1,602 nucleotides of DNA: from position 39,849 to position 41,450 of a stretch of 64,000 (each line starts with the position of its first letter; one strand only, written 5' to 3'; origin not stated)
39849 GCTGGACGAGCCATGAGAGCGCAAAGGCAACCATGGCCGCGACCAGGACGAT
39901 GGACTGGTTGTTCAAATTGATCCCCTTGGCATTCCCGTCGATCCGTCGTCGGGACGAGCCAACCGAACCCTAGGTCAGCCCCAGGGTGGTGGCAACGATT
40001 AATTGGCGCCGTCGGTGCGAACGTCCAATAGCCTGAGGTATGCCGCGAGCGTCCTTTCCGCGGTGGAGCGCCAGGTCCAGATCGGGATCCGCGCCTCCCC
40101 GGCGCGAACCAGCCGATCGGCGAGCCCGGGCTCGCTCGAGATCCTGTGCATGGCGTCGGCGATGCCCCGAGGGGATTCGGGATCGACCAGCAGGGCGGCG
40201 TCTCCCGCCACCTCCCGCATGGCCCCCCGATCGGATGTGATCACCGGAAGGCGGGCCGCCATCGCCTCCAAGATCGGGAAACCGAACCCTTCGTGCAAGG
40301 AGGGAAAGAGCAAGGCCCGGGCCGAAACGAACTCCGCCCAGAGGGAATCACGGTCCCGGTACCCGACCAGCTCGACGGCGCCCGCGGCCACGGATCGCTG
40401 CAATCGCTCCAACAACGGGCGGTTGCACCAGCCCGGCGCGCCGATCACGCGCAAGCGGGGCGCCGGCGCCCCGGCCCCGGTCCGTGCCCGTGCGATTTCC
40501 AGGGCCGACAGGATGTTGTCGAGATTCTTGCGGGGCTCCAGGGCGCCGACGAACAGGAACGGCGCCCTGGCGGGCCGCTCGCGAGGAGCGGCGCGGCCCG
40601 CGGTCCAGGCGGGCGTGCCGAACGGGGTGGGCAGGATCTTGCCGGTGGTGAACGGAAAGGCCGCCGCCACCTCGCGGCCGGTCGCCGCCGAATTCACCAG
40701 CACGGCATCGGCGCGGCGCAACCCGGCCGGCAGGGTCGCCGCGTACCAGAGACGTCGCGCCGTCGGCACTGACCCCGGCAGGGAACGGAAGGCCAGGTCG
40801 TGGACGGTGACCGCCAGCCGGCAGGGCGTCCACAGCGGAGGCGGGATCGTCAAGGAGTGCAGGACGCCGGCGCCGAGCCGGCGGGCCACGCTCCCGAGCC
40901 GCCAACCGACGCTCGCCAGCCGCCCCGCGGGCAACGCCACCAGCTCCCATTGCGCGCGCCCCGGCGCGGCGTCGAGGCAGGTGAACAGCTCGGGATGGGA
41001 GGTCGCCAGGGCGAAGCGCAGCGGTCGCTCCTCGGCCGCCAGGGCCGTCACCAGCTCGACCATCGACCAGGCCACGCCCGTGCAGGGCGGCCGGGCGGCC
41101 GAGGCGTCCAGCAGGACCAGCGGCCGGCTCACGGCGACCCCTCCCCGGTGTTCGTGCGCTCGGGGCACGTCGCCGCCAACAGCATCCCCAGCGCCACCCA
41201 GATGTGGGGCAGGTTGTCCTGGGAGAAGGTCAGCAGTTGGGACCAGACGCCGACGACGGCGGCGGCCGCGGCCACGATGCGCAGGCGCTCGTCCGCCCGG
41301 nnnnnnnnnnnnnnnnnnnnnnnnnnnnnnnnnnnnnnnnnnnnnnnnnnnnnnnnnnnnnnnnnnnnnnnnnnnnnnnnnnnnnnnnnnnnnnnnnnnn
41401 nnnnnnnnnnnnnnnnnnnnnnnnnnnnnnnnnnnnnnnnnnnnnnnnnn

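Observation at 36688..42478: Glycan-assembly cassette with a WaaL/PglL-like ligase immediately upstream of the giant proteins: candidate dedicated anchoring or glycosylation system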

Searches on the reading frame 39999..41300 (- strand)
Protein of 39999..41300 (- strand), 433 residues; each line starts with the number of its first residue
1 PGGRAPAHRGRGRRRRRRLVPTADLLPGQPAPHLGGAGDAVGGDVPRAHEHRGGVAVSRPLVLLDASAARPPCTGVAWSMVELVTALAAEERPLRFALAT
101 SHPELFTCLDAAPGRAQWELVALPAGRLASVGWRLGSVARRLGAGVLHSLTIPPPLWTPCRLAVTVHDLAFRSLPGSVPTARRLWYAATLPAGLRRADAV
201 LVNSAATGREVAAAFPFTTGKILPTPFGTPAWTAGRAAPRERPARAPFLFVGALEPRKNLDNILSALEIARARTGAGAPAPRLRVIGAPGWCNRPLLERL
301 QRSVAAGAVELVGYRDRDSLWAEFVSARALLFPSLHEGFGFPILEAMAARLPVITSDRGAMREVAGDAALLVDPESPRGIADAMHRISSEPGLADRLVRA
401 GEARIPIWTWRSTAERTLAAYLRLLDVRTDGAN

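Call 5: search_protein_families(library=pfam, proteins=[window:39999-41300:-], max_evalue=0.01)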
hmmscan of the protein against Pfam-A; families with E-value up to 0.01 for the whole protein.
window:39999-41300:- (433 aa): 5 families
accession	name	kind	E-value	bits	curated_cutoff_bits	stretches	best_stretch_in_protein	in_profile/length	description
PF00534.26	Glycos_transf_1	-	5.5e-25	88.3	26.4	1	247-402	17-170/172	Glycosyl transferases group 1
PF13692.12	Glyco_trans_1_4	-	9.6e-24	84.7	27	1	248-387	4-139/142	Glycosyl transferases group 1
PF20706.3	GT4-conflict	-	4.3e-13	49.4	26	1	238-358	188-313/385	Family 4 Glycosyltransferase in conflict systems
PF13439.12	Glyco_transf_4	-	3.6e-07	30.8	28.5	1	75-222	3-159/170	Glycosyltransferase Family 4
PF13524.12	Glyco_trans_1_2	-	7.6e-05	23.1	25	1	276-416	15-141/144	Glycosyl transferase-like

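Call 7: search_protein_families(library=ncbifam, proteins=[window:39999-41300:-], max_evalue=0.01)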
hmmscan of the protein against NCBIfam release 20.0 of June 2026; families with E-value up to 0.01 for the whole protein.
window:39999-41300:- (433 aa): 21 families
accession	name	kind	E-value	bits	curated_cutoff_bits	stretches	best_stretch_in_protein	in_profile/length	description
TIGR04047.1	MSMEG_0565_glyc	hypoth_equivalog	3.6e-22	78.9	259.85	1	247-421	195-371/373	MSMEG_0565 family glycosyltransferase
NF041876.1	EPS_EpsE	equivalog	2e-18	66.9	400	1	239-405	208-376/389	exopolysaccharide biosynthesis GT4 family glycosyltransferase EpsE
TIGR03088.1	stp2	hypoth_equivalog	6.8e-12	45.1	409.05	1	246-406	195-354/374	TIGR03088 family PEP-CTERM/XrtA system glycosyltransferase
TIGR03449.1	mycothiol_MshA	equivalog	3.2e-11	42.8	462.5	1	249-423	224-402/406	D-inositol-3-phosphate glycosyltransferase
TIGR02149.1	glgA_Coryne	subfamily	3.5e-10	39.6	302.4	1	325-423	282-389/391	glycogen synthase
NF053787.1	GlcN_PG_synth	equivalog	8.6e-10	38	480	1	316-425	251-360/361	N-acetylglucosaminyl phosphatidylglycerol synthase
NF038298.1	EPS_HpsO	equivalog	3.8e-08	32.5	575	1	336-424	298-387/388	hormogonium polysaccharide biosynthesis glycosyltransferase HpsO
NF038295.1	EPS_HpsP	equivalog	1.9e-06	27.2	550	1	248-424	210-387/388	hormogonium polysaccharide biosynthesis glycosyltransferase HpsP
NF049987.1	DaglGlyslTfaseDgs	equivalog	2.7e-06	26.5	500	1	309-363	214-268/332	processive diacylglycerol alpha-glucosyltransferase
TIGR02472.1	sucr_P_syn_N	equivalog_domain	5.5e-06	25.5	576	1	331-418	345-435/439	sucrose-phosphate synthase, putative, glycosyltransferase domain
TIGR03999.1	thiol_BshA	equivalog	8e-06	25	273.7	1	325-372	271-320/375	N-acetyl-alpha-D-glucosaminyl L-malate synthase BshA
TIGR02468.1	sucrsPsyn_pln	equivalog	1.1e-05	23.5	1143.95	1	331-415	576-662/1051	sucrose-phosphate synthase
NF047684.1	TeichurnBiosyTuaC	equivalog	1.2e-05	24.5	550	1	325-390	288-354/391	teichuronic acid biosynthesis protein TuaC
TIGR04157.1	glyco_rSAM_CFB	subfamily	4.7e-05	22.5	400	1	248-367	230-341/406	TIGR04157 family glycosyltransferase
TIGR02470.1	sucr_synth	equivalog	0.00019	19.7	810.4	1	331-419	648-743/784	sucrose synthase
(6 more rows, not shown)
